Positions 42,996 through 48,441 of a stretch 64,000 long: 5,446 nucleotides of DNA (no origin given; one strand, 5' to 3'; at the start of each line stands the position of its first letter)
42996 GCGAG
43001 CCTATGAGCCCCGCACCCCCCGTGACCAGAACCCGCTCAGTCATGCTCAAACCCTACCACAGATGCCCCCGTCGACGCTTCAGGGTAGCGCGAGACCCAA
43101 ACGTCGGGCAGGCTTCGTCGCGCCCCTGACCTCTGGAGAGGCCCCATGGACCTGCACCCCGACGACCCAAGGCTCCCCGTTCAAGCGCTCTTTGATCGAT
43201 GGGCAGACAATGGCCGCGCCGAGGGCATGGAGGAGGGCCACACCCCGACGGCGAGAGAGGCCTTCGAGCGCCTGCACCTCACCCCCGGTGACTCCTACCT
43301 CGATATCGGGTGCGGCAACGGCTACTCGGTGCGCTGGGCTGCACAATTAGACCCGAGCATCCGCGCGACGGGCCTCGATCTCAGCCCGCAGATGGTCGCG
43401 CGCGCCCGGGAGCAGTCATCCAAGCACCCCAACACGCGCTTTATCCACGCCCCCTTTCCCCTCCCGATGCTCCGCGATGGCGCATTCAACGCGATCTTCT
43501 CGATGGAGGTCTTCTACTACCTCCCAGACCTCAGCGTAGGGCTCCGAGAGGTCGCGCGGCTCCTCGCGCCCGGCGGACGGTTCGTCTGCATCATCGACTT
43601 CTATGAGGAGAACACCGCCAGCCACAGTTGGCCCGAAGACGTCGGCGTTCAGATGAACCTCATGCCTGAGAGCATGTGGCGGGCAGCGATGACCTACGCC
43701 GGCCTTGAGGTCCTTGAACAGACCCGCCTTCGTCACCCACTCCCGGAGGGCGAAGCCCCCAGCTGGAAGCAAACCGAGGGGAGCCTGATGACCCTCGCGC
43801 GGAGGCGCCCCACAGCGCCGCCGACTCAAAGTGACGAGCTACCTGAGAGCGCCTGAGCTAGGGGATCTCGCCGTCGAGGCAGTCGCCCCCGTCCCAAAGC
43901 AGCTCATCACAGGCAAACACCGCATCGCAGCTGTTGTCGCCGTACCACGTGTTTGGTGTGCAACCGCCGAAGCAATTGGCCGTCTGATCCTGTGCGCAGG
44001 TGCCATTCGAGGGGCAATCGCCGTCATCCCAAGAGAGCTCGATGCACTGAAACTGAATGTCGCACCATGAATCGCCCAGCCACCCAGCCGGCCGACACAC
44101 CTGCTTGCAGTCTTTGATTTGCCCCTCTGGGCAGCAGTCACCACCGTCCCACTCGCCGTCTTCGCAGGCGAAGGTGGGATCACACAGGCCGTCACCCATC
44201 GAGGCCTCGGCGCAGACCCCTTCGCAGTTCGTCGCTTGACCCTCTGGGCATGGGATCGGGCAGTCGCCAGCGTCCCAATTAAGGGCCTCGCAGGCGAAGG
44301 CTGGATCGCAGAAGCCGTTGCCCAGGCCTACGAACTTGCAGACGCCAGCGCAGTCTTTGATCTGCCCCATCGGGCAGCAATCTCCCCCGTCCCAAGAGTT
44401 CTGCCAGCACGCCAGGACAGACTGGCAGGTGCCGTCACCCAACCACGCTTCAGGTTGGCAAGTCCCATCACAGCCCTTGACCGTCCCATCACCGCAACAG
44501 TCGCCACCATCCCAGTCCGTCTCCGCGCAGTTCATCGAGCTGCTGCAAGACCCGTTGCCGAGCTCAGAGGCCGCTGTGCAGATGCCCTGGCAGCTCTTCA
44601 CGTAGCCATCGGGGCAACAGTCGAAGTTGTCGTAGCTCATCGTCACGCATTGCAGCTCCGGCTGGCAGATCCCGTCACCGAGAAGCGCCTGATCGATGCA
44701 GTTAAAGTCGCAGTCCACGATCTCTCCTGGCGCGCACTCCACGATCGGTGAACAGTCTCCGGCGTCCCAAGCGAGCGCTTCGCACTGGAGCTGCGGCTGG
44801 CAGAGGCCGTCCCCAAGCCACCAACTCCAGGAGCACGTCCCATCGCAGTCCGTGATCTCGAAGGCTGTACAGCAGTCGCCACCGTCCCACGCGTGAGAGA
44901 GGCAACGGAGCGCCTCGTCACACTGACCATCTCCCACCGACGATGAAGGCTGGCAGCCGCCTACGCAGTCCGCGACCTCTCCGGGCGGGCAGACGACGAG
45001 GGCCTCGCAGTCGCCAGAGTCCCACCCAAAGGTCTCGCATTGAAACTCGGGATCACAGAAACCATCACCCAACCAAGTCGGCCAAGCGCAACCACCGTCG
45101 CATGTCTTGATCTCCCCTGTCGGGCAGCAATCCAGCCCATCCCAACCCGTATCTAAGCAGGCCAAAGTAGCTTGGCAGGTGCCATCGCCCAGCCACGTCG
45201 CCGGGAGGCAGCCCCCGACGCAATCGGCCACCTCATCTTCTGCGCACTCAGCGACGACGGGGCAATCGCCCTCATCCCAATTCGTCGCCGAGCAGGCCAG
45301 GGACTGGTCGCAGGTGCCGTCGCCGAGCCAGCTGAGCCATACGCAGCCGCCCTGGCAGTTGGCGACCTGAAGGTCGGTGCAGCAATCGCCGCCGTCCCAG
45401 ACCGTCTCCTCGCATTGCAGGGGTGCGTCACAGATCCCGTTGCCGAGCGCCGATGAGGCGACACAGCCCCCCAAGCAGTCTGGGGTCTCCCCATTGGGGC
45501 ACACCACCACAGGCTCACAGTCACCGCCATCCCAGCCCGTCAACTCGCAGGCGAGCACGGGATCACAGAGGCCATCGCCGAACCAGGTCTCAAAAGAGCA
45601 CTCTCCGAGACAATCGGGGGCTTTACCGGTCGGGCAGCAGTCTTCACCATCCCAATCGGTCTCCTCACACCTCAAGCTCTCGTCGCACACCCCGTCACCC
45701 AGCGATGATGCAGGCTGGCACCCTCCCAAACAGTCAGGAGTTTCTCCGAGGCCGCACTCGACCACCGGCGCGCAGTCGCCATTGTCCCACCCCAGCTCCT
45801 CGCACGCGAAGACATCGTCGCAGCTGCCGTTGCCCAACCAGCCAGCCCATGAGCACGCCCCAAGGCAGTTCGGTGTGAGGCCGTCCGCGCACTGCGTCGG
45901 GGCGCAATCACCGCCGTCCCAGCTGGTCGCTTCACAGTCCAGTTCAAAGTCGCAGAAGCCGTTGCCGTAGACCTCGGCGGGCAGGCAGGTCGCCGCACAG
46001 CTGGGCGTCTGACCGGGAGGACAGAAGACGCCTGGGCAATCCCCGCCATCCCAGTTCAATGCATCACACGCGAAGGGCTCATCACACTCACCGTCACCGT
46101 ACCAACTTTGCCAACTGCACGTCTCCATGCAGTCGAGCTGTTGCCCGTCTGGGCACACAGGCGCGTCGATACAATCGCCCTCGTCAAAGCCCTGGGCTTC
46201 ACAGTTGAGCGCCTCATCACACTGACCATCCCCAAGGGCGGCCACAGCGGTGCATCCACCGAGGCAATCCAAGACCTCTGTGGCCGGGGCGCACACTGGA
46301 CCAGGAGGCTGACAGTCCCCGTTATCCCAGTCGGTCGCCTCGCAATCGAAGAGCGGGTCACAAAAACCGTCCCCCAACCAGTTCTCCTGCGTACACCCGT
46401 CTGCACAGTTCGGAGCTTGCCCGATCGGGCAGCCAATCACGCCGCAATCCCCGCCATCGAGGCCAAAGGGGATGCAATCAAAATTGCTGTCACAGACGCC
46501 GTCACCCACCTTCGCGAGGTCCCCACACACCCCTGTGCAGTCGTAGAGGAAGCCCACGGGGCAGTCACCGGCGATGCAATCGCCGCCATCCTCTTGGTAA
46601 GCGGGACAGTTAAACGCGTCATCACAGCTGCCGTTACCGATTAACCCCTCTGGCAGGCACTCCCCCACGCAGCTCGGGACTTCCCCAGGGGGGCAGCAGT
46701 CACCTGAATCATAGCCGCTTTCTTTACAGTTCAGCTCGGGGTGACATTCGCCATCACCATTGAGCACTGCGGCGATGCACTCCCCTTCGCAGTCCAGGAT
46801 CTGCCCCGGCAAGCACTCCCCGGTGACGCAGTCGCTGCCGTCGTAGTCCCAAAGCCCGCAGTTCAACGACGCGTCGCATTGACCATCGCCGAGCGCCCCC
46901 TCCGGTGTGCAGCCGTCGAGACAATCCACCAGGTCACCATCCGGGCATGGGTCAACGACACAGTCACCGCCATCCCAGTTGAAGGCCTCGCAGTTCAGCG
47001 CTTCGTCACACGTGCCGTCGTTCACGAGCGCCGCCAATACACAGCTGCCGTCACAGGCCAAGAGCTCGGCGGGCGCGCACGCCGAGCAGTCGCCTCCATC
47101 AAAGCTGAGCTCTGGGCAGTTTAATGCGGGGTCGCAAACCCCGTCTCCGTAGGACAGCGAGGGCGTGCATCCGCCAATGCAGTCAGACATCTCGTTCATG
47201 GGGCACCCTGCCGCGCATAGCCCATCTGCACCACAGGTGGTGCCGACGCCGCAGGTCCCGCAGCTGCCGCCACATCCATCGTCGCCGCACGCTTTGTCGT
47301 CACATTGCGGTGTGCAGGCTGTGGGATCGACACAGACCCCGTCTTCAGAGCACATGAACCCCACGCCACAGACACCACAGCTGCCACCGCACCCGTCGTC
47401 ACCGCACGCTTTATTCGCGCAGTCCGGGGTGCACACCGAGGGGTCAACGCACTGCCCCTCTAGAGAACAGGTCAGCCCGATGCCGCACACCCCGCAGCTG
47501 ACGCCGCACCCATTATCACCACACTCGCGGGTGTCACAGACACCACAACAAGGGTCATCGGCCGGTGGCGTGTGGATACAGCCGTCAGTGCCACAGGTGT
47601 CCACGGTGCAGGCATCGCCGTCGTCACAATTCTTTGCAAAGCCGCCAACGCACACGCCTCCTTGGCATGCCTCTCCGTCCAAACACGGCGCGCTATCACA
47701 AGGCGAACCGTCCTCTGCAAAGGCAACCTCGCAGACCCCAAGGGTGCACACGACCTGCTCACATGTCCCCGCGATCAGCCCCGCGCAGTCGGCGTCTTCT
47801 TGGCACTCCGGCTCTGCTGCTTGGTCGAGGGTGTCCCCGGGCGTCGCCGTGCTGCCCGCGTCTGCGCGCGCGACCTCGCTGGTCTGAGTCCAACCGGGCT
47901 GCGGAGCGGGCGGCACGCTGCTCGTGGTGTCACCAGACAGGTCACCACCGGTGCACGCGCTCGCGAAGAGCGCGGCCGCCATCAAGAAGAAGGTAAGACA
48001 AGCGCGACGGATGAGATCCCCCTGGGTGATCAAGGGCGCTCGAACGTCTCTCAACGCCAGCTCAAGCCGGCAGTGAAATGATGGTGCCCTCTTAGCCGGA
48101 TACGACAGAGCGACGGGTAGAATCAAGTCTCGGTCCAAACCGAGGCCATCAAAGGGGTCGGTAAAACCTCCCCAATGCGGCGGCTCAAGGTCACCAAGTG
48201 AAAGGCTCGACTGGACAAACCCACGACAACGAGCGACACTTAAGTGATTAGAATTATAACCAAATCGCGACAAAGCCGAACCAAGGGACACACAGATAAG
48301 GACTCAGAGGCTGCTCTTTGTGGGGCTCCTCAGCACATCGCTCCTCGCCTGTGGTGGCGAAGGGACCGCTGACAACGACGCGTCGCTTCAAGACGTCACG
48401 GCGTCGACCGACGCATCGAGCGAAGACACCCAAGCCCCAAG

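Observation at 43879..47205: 26 tandem Lin-12/Notch-repeat (LNR)-like modules in a single bacterial lipoprotein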

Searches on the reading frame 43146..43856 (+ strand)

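Call 25: search_protein_families(library=pfam, proteins=[window:43146-43856:+], max_evalue=0.001)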
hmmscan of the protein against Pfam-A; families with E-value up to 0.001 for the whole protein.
window:43146-43856:+ (236 aa): 10 families
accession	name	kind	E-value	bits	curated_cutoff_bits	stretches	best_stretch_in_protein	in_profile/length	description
PF08241.18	Methyltransf_11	-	1.1e-20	74.5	21.2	1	52-148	1-95/95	Methyltransferase domain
PF13649.12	Methyltransf_25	-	2.5e-18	67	27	1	52-144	2-97/97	Methyltransferase domain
PF08242.18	Methyltransf_12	-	5.5e-16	59.5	30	1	52-146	1-98/98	Methyltransferase domain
PF13847.12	Methyltransf_31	-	3e-15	56.6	27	1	46-148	2-109/145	Methyltransferase domain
PF13489.12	Methyltransf_23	-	8.5e-15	55.3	27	1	40-192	13-164/164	Methyltransferase domain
PF01209.24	Ubie_methyltran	-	7.5e-07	29.2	20.1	1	46-149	46-152/233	ubiE/COQ5 methyltransferase family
PF02353.26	CMAS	-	2.2e-06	27.6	27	1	28-95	43-109/273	Mycolic acid cyclopropane synthetase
PF00891.24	Methyltransf_2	-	0.00018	21.4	22.3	1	26-187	41-203/210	O-methyltransferase domain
PF01135.25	PCMT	-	0.00048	20.4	20.3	1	39-94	65-121/210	Protein-L-isoaspartate(D-aspartate) O-methyltransferase (PCMT)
PF08003.17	Methyltransf_9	-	0.00058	19.4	23.8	1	48-148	116-217/315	Protein of unknown function (DUF1698)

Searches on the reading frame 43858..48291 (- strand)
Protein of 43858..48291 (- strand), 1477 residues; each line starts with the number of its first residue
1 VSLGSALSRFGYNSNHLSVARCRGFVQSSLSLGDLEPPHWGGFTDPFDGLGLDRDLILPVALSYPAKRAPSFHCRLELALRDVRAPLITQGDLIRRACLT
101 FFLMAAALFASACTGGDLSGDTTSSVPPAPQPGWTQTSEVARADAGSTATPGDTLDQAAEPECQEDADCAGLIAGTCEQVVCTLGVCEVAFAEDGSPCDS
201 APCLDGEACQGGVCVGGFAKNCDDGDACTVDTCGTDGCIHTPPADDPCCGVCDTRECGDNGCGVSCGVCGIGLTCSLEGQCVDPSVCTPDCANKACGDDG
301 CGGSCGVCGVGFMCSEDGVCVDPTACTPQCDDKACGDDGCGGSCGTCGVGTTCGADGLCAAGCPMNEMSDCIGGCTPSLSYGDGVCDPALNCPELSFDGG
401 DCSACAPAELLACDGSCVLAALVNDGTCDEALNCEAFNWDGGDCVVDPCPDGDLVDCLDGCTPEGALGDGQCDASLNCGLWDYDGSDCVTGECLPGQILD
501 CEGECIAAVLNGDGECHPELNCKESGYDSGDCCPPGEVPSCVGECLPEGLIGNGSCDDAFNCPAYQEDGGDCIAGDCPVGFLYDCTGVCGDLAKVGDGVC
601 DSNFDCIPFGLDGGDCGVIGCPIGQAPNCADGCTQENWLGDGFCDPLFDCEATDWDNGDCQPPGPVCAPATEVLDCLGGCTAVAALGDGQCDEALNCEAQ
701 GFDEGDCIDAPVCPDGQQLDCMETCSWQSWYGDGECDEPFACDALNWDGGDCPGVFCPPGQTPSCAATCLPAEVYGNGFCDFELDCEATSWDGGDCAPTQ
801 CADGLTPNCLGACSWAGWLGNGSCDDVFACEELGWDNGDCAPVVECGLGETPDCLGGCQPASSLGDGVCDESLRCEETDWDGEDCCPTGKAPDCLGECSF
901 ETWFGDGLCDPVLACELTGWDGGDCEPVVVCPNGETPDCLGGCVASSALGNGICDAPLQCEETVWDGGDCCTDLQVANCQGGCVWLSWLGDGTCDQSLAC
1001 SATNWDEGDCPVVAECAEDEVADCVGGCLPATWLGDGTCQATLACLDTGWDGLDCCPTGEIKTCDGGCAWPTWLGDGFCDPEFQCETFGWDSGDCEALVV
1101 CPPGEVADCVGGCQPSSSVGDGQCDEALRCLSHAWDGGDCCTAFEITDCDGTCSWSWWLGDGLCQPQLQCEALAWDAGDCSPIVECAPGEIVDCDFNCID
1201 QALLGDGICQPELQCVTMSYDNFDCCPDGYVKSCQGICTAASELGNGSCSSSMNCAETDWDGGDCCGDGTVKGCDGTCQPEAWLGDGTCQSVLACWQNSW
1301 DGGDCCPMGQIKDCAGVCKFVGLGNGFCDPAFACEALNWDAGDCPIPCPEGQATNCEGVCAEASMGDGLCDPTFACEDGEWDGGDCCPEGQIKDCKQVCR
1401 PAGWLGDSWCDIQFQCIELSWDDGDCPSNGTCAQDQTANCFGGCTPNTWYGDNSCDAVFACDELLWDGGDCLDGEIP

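Call 4: search_protein_families(library=pfam, proteins=[window:43858-48291:-], max_evalue=10)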
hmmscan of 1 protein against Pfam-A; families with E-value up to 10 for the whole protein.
window:43858-48291:- (1477 aa): 0 families

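Call 7: search_protein_families(library=ncbifam, proteins=[window:43858-48291:-], max_evalue=10)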
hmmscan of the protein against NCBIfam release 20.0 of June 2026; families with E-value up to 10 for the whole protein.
window:43858-48291:- (1477 aa): 2 families
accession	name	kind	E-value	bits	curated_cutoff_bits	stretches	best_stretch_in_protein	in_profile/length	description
NF041805.1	daptide_Mpa1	equivalog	0.11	12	40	1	717-731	12-26/44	MpaA1 family daptide-type RiPP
NF011000.0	PRK14426.1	equivalog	0.44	10.6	89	1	214-238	31-54/92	acylphosphatase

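Call 9: find_homologous_proteins(query=window:43858-48291:-, max_evalue=0.001)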
Query window:43858-48291:- (1477 aa): 858 proteins with E <= 0.001 among 8000 candidates; the best 120 are listed.
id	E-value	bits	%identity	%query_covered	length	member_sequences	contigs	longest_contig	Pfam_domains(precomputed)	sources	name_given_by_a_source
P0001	2.3e-125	438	35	67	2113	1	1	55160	PF00932.26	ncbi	ncbi:MAG: lamin tail domain-containing protein [Myxococcota bacterium]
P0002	1.3e-122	429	34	64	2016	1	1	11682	PF00932.26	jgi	jgi:hypothetical protein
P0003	2.0e-120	421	33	42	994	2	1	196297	PF00526.24,PF00057.24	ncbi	ncbi:MAG: LDL receptor domain-containing protein [Myxococcota bacterium]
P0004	2.2e-119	418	32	76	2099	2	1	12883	PF00932.26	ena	-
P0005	6.0e-84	300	53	7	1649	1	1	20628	-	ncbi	-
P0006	1.2e-83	299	38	5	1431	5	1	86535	PF04371.21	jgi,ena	-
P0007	1.8e-79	286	40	8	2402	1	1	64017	-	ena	-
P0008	5.9e-79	284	44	24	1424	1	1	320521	-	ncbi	ncbi:MAG: hypothetical protein ACPGU1_06620 [Myxococcota bacterium]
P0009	4.5e-78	281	35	11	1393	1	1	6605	PF04371.21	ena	-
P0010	6.8e-77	277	45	20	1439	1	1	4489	-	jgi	jgi:hypothetical protein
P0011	1.8e-76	276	42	8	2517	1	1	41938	-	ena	-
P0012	3.0e-76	275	35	38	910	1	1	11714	PF00526.24,PF00057.24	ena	-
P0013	3.8e-74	268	50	8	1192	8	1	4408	-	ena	-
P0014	6.4e-74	267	34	76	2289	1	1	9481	PF00932.26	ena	-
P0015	1.4e-72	263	43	8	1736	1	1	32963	-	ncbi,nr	ncbi:MAG: hypothetical protein IV100_07415 [Myxococcales bacterium]|nr:hypothetical protein [Myxococ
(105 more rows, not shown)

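Call 37: find_related_loci(query=window:43858-48291:-, collection=genome_contigs, flank=6000)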
Query window:43858-48291:- (1477 aa) in genome_contigs; peptide patterns used: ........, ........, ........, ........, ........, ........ (x = any residue, [..] = any of these).
25 stretches matched a pattern; 4 encode a relative of the query (tblastn E <= 1e-3); 4 distinct loci.
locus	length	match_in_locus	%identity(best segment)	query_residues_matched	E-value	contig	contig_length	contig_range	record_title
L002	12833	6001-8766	27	383-1471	2e-8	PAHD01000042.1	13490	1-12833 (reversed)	MAG: Candidatus Neomarinimicrobiota bacterium isolate MED764 106967, whole genome shotgun sequence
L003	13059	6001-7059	53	413-862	5e-5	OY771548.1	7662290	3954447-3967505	MAG: uncultured Desulfosarcina sp. isolate c75788b4-9dc9-432e-af07-dc879bdb42fc genome assembly, chromosome: 1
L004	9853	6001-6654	31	153-340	2e-4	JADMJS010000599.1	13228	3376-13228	MAG: Myxococcales bacterium isolate MAG_44 NODE_4492_length_13228_cov_11.428528, whole genome shotgun sequence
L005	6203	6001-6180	44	404-1319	3e-4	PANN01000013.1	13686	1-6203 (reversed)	MAG: Candidatus Neomarinimicrobiota bacterium isolate SAT2619 12500, whole genome shotgun sequence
